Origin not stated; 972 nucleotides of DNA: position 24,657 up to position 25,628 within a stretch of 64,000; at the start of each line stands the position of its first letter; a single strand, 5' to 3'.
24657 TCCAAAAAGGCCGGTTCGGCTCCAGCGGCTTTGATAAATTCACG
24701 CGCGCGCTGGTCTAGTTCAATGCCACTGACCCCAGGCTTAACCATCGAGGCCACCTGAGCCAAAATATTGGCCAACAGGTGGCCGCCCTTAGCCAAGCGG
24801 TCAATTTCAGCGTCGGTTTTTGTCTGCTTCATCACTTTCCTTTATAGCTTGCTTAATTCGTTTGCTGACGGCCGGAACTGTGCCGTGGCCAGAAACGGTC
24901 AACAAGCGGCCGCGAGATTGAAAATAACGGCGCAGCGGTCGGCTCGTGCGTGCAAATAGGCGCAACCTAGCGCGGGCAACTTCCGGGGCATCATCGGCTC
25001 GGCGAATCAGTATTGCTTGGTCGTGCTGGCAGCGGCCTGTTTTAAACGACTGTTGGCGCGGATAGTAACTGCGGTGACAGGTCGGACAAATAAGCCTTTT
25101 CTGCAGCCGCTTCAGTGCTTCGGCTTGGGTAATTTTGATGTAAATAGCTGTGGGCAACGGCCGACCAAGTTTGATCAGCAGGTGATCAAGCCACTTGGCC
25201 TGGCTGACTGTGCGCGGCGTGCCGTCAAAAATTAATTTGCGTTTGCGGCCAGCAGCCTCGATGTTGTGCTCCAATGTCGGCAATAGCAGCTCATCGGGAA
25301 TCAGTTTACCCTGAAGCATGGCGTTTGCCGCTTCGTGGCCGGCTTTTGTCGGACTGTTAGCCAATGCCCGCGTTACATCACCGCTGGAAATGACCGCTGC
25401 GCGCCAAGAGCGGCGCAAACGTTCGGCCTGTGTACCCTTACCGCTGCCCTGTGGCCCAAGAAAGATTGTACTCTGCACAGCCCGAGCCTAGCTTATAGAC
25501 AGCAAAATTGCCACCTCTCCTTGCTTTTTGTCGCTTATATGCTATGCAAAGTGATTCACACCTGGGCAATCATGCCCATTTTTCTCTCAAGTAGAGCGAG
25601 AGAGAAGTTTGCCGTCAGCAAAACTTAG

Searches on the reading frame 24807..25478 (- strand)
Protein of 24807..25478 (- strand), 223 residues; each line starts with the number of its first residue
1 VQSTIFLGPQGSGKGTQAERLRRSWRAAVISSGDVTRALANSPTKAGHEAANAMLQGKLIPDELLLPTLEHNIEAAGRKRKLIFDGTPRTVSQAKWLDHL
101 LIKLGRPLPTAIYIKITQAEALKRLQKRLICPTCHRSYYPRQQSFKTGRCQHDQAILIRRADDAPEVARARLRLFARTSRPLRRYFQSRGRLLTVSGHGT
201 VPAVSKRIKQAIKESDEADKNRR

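Call 40: search_protein_families(library=ncbifam, proteins=[window:24807-25478:-], max_evalue=0.001)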
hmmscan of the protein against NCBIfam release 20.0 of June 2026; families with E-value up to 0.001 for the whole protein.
window:24807-25478:- (223 aa): 21 families
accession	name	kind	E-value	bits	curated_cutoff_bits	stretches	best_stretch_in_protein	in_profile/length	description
TIGR01351.1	adk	subfamily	1e-51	175.6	168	1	4-212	2-211/212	adenylate kinase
NF001380.0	PRK00279.1-2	equivalog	1.7e-47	161.6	251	1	4-214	3-214/216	adenylate kinase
NF001381.0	PRK00279.1-3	equivalog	2.8e-44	151.1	187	1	5-214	4-187/188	adenylate kinase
NF001385.0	PRK00279.2-3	equivalog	2.4e-41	141.7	315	1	5-213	8-212/213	adenylate kinase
NF011100.0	PRK14527.1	equivalog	1.7e-38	132.2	154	1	3-212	8-190/191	adenylate kinase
NF002700.0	PRK02496.1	equivalog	1.5e-33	116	262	2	1-128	1-128/184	adenylate kinase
NF001387.0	PRK00279.2-5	equivalog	1.8e-33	116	373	1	5-215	4-213/224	adenylate kinase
NF011105.0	PRK14532.1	equivalog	3.8e-33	114.6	162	2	5-129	4-128/189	adenylate kinase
NF011104.0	PRK14531.1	equivalog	4.8e-33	114.4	160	2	4-128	5-128/183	adenylate kinase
NF010381.0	PRK13808.1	equivalog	1.3e-30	106.9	426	2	5-129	4-128/335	adenylate kinase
NF001379.0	PRK00279.1-1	equivalog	2.8e-30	105.3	268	1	5-212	4-215/216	adenylate kinase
NF011101.0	PRK14528.1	equivalog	2.5e-29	102.3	195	1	1-129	1-129/187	adenylate kinase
NF001386.0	PRK00279.2-4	equivalog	3.1e-29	102.2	256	1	3-213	4-216/220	adenylate kinase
NF011099.0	PRK14526.1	equivalog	2.5e-27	95.9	223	1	5-213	4-208/211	adenylate kinase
NF001382.0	PRK00279.1-4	equivalog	9.4e-26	90.7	334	1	6-214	5-210/212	adenylate kinase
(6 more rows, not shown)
